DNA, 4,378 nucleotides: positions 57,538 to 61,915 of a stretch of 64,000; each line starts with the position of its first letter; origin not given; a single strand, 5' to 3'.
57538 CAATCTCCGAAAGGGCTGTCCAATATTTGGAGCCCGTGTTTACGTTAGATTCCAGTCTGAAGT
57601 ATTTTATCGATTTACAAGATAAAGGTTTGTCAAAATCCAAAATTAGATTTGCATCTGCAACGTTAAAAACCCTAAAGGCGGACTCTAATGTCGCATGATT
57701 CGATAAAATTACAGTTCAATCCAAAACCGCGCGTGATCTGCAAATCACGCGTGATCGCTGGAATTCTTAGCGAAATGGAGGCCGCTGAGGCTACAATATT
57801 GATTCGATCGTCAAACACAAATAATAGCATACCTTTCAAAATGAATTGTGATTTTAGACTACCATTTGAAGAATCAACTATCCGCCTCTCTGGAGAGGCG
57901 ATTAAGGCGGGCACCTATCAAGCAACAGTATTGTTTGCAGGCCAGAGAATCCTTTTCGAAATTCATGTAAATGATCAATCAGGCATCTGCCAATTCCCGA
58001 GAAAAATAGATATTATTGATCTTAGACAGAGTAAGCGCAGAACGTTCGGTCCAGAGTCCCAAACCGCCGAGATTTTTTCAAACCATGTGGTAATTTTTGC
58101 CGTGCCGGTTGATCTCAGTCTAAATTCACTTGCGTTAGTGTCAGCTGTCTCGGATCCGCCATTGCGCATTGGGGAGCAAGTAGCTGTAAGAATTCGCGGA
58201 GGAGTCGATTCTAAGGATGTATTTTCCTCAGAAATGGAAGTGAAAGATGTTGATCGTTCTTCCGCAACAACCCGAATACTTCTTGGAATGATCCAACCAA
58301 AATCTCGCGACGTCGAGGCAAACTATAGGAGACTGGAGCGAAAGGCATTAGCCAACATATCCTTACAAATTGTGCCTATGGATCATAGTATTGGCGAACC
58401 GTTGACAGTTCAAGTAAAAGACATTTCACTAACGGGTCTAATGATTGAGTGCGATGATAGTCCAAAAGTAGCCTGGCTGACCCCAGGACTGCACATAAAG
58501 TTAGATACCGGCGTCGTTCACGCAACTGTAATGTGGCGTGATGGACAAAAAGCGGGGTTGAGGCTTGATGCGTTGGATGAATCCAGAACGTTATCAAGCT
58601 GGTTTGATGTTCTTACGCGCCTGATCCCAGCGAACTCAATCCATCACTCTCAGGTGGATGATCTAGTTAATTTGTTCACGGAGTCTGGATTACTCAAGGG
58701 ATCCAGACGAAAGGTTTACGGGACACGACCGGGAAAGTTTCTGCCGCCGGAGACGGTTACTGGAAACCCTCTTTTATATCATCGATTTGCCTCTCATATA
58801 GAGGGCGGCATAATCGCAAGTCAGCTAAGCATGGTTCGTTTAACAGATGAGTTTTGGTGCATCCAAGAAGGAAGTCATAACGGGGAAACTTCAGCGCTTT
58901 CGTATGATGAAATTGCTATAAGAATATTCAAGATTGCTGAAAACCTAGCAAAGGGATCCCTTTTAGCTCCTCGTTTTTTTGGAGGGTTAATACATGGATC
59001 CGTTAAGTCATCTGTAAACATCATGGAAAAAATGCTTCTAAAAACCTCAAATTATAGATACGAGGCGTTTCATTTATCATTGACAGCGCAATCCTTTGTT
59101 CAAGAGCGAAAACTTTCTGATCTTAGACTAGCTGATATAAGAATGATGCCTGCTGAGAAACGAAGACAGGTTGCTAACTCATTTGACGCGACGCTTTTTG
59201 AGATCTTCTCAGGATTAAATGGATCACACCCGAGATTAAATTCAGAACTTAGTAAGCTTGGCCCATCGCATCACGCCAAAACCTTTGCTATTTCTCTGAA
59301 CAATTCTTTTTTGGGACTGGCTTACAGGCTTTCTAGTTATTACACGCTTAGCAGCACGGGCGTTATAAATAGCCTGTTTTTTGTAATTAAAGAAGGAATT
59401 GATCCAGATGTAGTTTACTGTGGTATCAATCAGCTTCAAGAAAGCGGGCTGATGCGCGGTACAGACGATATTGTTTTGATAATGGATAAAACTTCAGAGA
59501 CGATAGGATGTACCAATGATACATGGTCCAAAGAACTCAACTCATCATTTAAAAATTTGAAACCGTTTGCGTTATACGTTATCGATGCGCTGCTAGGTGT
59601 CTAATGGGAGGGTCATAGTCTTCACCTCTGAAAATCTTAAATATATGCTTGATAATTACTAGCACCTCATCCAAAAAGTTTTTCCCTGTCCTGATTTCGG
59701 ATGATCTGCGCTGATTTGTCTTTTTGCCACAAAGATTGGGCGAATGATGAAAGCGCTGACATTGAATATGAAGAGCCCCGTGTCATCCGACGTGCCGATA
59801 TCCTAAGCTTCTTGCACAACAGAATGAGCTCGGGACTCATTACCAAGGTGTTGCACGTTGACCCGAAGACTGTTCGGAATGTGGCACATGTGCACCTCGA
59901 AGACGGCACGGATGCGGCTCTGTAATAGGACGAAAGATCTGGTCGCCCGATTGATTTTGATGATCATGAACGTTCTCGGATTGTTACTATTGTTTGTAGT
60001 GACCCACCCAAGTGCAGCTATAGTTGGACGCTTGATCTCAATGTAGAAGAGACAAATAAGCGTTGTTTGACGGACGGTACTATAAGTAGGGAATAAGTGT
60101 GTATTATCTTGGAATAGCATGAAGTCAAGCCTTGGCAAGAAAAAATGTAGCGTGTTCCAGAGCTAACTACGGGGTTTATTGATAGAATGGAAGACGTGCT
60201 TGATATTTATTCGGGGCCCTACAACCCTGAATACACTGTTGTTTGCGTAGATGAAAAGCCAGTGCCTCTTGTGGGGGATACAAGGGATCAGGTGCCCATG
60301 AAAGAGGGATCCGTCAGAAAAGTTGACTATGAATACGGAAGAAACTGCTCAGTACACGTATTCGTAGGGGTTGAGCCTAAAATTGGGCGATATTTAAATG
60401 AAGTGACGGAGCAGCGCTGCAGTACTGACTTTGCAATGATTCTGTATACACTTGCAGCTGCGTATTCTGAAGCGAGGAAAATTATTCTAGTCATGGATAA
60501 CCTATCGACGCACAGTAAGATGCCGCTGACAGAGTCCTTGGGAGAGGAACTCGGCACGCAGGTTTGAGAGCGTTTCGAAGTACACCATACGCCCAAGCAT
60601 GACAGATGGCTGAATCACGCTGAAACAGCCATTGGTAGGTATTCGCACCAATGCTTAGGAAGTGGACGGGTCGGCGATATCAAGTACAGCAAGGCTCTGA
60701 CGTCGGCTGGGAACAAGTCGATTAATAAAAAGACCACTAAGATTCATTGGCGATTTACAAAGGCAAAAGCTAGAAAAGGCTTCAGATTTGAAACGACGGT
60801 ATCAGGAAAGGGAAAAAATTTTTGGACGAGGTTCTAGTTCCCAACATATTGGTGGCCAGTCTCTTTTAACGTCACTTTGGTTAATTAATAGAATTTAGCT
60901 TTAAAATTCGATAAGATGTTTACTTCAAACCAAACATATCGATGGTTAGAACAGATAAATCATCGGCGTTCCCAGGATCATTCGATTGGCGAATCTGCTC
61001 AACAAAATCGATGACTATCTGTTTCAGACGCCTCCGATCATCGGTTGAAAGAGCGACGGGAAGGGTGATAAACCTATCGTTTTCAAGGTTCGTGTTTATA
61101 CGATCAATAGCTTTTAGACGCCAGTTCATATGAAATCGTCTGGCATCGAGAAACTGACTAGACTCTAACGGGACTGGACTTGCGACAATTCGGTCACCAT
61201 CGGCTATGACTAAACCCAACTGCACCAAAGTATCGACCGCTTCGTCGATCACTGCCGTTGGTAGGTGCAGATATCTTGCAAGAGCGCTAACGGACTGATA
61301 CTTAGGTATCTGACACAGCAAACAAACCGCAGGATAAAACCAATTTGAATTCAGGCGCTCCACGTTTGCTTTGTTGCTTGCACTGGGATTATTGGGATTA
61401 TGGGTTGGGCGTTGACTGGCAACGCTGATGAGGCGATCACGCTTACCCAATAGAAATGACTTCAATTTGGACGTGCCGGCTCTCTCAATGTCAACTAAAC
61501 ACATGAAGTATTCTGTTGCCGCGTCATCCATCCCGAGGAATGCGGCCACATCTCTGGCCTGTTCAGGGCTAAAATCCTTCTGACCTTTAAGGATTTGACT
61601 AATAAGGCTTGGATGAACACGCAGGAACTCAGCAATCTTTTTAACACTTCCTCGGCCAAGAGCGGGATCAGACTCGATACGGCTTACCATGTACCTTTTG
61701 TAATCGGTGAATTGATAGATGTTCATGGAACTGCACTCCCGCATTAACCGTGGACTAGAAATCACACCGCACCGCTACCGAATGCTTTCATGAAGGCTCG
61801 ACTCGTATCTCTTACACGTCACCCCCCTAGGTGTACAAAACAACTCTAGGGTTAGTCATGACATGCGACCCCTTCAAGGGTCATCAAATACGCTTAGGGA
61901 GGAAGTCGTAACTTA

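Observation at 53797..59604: Three-gene overlapping operon: GCS2-type ligase, 7TM-GAF-class III cyclase and tandem-PilZ protein with an unknown effector domain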

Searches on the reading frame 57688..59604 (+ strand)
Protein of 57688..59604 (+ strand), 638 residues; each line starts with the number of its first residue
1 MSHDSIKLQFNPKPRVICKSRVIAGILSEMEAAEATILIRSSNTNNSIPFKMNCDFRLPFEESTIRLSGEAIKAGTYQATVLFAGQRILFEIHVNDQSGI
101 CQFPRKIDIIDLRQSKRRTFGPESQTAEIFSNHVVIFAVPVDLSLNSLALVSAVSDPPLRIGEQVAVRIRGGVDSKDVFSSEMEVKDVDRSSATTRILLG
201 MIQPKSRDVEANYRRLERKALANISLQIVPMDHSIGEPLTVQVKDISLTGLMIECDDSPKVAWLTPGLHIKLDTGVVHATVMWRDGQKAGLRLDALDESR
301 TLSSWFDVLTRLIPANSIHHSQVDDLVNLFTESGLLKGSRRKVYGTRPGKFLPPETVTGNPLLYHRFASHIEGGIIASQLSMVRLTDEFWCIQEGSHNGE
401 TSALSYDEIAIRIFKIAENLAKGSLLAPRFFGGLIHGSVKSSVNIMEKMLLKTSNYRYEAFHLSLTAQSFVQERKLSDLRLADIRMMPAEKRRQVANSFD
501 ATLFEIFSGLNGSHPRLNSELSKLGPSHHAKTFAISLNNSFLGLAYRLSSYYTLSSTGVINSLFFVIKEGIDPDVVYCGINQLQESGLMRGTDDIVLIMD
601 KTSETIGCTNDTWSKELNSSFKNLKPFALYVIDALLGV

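Call 3: search_protein_families(library=pfam, proteins=[window:57688-59604:+], max_evalue=0.1)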
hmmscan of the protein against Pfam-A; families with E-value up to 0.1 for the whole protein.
window:57688-59604:+ (638 aa): 2 families
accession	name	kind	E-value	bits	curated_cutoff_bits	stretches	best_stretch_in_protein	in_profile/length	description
PF07238.19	PilZ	-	2.1e-08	34.9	22.5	1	218-298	7-90/102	PilZ domain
PF04317.18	DUF463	-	0.097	12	25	0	297-364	145-212/443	YcjX-like family, DUF463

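Call 4: search_protein_families(library=ncbifam, proteins=[window:57688-59604:+], max_evalue=0.1)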
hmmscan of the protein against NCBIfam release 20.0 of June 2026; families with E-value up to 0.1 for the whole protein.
window:57688-59604:+ (638 aa): 0 families

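Call 8: search_solved_structures(query=window:57688-59604:+, max_evalue=10)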
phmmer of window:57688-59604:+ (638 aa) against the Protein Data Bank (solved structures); distinct sequences matched with E-value up to 10: 1.
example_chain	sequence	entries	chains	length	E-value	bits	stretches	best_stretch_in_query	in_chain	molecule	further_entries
9i1m_A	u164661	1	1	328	0.61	12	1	145-263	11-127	Sugar-binding protein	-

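Call 13: find_homologous_proteins(query=window:57688-59601:+, max_evalue=0.001)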
Query window:57688-59601:+ (638 aa): 23 proteins with E <= 0.001 among 8000 candidates.
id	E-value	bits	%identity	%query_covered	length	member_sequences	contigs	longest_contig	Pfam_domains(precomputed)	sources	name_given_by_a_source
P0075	0.0e+0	1424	100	100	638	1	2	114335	PF07238.20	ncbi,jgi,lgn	jgi:hypothetical protein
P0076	6.3e-214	730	56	88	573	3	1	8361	PF07238.20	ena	-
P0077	7.1e-197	674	49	100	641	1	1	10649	PF07238.20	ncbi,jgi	jgi:hypothetical protein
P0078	1.9e-194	666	48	100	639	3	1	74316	PF07238.20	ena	-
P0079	1.8e-192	659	49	97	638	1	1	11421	PF07238.20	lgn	-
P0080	6.1e-192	658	50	100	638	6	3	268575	PF07238.20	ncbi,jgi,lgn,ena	jgi:hypothetical protein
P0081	4.8e-188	645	48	100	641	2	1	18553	PF07238.20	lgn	-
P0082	6.3e-188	644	48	97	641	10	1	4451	PF07238.20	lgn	-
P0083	9.9e-187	641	47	98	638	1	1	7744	PF07238.20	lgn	-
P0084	1.6e-172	594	44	100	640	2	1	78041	-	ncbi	-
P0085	5.5e-164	565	46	89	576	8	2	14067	PF07238.20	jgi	jgi:hypothetical protein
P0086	5.4e-156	539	43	100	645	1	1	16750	PF07238.20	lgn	-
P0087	6.7e-155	535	44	97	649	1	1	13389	PF07238.20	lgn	-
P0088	8.9e-151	522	41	100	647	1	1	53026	PF07238.20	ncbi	-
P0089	1.0e-150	522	40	98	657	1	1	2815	-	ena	-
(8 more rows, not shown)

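Call 19: search_solved_structures(query=A3, max_evalue=10, show_alignments=2)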
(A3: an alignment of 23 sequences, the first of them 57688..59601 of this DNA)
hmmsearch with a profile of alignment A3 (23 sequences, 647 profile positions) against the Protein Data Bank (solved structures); distinct sequences matched with E-value up to 10: 6.
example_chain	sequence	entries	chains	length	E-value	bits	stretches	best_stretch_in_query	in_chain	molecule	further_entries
3r2i_A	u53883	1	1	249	0.13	13.6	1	559-624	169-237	Exotoxin 5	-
5twb_A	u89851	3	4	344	0.22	12.8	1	108-139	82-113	Ferredoxin--NADP reductase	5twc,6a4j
6i3v_F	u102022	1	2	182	0.43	11.8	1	408-494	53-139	PRELI domain-containing protein 1, mitochondrial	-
6i3y_C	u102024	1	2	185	0.59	11.4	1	408-494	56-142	PRELI domain-containing protein 1, mitochondrial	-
8f5m_A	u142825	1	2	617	1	10.6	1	328-381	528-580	Envelope glycoprotein gp62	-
8f72_A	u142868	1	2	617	2.3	9.4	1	328-381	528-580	TPR_REGION domain-containing protein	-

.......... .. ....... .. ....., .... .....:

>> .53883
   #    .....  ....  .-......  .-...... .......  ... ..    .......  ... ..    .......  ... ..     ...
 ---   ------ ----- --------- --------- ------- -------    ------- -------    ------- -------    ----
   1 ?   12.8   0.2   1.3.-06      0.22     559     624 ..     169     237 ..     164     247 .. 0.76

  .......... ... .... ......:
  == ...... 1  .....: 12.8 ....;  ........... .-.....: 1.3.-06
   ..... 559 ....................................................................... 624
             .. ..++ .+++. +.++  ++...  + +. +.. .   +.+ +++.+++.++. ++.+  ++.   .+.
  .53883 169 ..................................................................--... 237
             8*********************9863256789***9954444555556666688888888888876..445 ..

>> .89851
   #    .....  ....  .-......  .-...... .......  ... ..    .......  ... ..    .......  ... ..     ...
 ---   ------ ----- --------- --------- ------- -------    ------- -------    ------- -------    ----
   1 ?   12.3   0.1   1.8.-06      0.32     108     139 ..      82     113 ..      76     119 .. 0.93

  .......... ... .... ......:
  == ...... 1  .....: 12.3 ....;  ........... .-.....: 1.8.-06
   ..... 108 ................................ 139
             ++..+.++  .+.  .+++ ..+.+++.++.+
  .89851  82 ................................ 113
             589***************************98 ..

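Call 98: search_protein_families(library=padloc, proteins=[window:57688-59601:+], max_evalue=0.01)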
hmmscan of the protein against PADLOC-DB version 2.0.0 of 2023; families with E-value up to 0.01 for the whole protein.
window:57688-59601:+ (638 aa): 0 families

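Call 112: find_encoding_contigs(protein=P0075, flank=1000, max_places=3)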
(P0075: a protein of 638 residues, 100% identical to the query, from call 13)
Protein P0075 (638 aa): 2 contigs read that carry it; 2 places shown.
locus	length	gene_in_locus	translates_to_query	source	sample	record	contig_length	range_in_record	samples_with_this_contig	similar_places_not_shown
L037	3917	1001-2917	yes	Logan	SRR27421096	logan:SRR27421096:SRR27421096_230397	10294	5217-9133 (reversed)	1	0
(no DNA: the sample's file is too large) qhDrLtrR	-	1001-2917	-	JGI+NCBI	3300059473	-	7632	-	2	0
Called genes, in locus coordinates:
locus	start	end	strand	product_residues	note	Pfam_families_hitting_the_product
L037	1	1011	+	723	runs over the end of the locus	?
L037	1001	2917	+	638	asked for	PF07238:PilZ (faint)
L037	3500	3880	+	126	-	PF13358:DDE_3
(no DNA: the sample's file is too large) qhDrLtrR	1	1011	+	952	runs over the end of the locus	-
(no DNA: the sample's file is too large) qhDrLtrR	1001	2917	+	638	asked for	PF07238:PilZ (faint)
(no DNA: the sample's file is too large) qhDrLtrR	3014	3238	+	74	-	-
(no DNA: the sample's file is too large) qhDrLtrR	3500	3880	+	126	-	PF13358:DDE_3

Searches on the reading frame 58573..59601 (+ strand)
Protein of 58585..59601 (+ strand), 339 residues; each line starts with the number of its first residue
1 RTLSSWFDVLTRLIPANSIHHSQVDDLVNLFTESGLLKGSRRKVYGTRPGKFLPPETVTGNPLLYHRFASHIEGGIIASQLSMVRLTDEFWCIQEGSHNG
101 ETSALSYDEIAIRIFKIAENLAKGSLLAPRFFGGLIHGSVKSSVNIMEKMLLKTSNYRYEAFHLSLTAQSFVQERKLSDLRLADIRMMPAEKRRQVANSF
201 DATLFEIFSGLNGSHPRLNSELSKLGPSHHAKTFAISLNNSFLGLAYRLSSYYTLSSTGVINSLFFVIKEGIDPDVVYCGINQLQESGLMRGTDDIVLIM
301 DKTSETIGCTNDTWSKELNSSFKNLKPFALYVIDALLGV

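Call 9: search_protein_families(library=pfam, proteins=[window:58585-59601:+], max_evalue=10)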
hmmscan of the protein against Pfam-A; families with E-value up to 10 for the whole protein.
window:58585-59601:+ (339 aa): 1 family
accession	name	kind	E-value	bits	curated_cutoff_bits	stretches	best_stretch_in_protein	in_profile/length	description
PF04317.18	DUF463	-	0.15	11.4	25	1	4-65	151-212/443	YcjX-like family, DUF463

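Call 48: predict_structure(alignment_id=A4)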
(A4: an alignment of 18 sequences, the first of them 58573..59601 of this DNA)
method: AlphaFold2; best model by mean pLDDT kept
length: 343 residues; sequences in the alignment: 18
mean_pLDDT: 79.6   pTM: 0.78
mean pLDDT of the five models: 79.6, 78.6, 78.4, 77.9, 76.8
residues with pLDDT >= 90: 126; 70-90: 131; 50-70: 55; < 50: 31
segments of 3 or more residues with pLDDT < 50: 1-4, 39-57
pLDDT, mean of each block of 10 residues (from residue 1): 51 60 51 50 39 45 81 84 86 88 82 89 92 93 84 85 92 71 90 94 95 91 88 90 93 72 78 90 91 85 82 65 88 93 67
secondary structure, 60 per line:
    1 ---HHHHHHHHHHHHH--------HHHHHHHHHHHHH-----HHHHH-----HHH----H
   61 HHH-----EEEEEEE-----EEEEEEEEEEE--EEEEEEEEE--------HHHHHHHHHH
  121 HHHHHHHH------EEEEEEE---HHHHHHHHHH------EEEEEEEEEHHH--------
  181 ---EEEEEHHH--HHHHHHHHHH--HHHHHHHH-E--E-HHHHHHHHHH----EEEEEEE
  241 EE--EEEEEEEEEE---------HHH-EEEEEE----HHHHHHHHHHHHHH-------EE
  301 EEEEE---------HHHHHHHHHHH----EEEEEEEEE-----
elements in order: H4-16 H25-37 H43-47 H60-63 E69-75 E81-91 E94-102 H111-128 E135-141 H145-154 E161-169 E184-188 H194-203 H206-213 H220-229 E234-242 E245-254 E268-273 H278-291 E299-305 H315-325 E330-338

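Call 51: fold_search(model_id=the predicted structure, library=pdb)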
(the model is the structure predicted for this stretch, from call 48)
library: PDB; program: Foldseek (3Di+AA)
matches with E <= 10: 867; with E <= 0.001: 163
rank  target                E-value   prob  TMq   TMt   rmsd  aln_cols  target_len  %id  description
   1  7q3a_A                9.3e-10  1.00  0.37  0.37  10.4       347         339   10  Crystal structure of MAB_4324 a tandem repeat GNAT from Mycobacterium abscessus (released 2022-05-04)
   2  7q3a_B                1.8e-09  1.00  0.37  0.37  10.4       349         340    9  Crystal structure of MAB_4324 a tandem repeat GNAT from Mycobacterium abscessus (released 2022-05-04)
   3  6wqb                  5.2e-09  1.00  0.33  0.37  11.2       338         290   11  Crystal structure of VipF from Legionella hackeliae in complex with acetyl-CoA (released 2021-11-10)
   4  2wpw_C                6.7e-09  1.00  0.35  0.36  12.9       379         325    9  Tandem GNAT protein from the clavulanic acid biosynthesis pathway (without AcCoA) (released 2009-12-29)
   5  2wpw_A                2.1e-08  1.00  0.36  0.37  12.8       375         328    9  Tandem GNAT protein from the clavulanic acid biosynthesis pathway (without AcCoA) (released 2009-12-29)
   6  5kgh_A                2.9e-08  1.00  0.32  0.34  10.0       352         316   11  X-ray structure of a glucosamine N-Acetyltransferase from Clostridium acetobutylicum, mutant Y297F (released 2016-07-06)
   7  3tt2                  4.0e-08  1.00  0.39  0.41   7.8       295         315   11  Crystal Structure of GCN5-related N-Acetyltransferase from Sphaerobacter thermophilus (released 2011-10-05)
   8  6wqc                  4.8e-08  1.00  0.33  0.37  11.1       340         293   11  Crystal structure of VipF from Legionella hackeliae in complex with CoA (released 2021-11-10)
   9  2wpx_A                5.4e-08  1.00  0.36  0.37  12.9       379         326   10  Tandem GNAT protein from the clavulanic acid biosynthesis pathway (with AcCoA) (released 2009-12-29)
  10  7wx7                  7.3e-08  1.00  0.37  0.42  10.4       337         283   12  complex of a legionella acetyltransferase VipF and COA/ACO (released 2023-02-22)
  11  7z6a_A                8.3e-08  1.00  0.31  0.32  10.7       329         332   11  CRYSTAL STRUCTURE OF WEISSELLA VIRIDESCENS FEMXVV NON-RIBOSOMAL AMINO ACID TRANSFERASE IN COMPLEX WITH A PEPTIDYL-XNA  (released 2022-10-26)
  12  7wx5                  1.0e-07  1.00  0.35  0.39  10.8       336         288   11  a Legionella acetyltransferase effector VipF (released 2023-02-22)
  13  7z5y_A                1.0e-07  1.00  0.31  0.31  10.2       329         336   10  CRYSTAL STRUCTURE OF WEISSELLA VIRIDESCENS FEMXVV NON-RIBOSOMAL AMINO ACID TRANSFERASE IN COMPLEX WITH A PEPTIDYL-XNA  (released 2022-10-26)
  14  5kgh_B                1.2e-07  1.00  0.34  0.36  10.5       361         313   10  X-ray structure of a glucosamine N-Acetyltransferase from Clostridium acetobutylicum, mutant Y297F (released 2016-07-06)
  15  5kga_A                1.4e-07  1.00  0.34  0.35   9.9       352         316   10  X-ray structure of a glucosamine N-Acetyltransferase from Clostridium acetobutylicum, mutant D287N, in complex with N- (released 2016-07-06)
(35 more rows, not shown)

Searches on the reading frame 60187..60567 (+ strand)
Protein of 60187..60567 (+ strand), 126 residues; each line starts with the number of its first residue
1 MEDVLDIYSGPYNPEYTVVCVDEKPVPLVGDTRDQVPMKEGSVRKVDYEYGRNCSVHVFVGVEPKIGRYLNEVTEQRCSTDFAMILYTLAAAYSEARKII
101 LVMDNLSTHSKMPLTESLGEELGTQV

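Call 3: search_protein_families(library=pfam, proteins=[window:60187-60567:+], max_evalue=0.1)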
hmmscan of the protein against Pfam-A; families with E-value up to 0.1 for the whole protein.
window:60187-60567:+ (126 aa): 1 family
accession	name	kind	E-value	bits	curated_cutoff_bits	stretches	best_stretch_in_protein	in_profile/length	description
PF13358.12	DDE_3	-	1.1e-11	45.3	28.6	1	18-117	2-99/146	DDE superfamily endonuclease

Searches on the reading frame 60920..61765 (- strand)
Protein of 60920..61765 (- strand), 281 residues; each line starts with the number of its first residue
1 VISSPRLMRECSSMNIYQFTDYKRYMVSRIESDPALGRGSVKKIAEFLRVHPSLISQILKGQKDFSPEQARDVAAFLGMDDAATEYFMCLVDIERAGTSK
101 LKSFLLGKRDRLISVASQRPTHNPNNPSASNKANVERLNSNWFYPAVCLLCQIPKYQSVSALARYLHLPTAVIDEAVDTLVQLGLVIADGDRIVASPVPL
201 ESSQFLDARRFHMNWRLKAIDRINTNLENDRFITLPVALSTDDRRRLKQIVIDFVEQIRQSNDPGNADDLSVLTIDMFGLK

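Call 3: search_protein_families(library=pfam, proteins=[window:60920-61765:-], max_evalue=0.1)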
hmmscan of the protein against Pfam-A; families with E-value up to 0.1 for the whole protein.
window:60920-61765:- (281 aa): 9 families
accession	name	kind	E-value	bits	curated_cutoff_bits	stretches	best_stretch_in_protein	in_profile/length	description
PF14394.12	DUF4423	-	1.5e-14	54.6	30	1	133-278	13-163/165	Domain of unknown function (DUF4423)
PF13560.12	HTH_31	-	1.8e-05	25.4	27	1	40-85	16-62/64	Helix-turn-helix domain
PF01381.28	HTH_3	-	0.00021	21.7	23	1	40-79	11-50/55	Helix-turn-helix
PF12802.13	MarR_2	-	0.00049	20.6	27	1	157-187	21-51/61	MarR family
PF01047.28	MarR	-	0.00064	20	24.6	0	157-186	18-47/59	MarR family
PF12844.13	HTH_19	-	0.0053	17.1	30.2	1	40-80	14-54/64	Helix-turn-helix domain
PF13542.12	HTH_Tnp_ISL3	-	0.069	13.1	27.4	0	36-60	24-48/51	Helix-turn-helix domain of transposase family ISL3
PF01325.25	Fe_dep_repress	-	0.084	13.5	26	0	40-60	24-44/60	Iron dependent repressor, N-terminal DNA binding domain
PF13936.12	HTH_38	-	0.089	13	27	0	40-59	22-41/44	Helix-turn-helix domain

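Call 4: search_protein_families(library=ncbifam, proteins=[window:60920-61765:-], max_evalue=0.1)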
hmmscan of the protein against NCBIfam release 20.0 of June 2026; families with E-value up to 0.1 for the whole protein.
window:60920-61765:- (281 aa): 3 families
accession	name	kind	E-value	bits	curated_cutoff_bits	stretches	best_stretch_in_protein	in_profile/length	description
TIGR02147.1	Fsuc_second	paralog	9.9e-13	48.1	50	1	14-278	2-267/272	TIGR02147 family protein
TIGR02607.1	antidote_HigA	equivalog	0.00082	19.2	47.7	1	40-81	22-63/81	HigA family addiction module antitoxin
NF002773.0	PRK02866.1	subfamily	0.094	12.8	150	0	41-87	21-67/147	cyanase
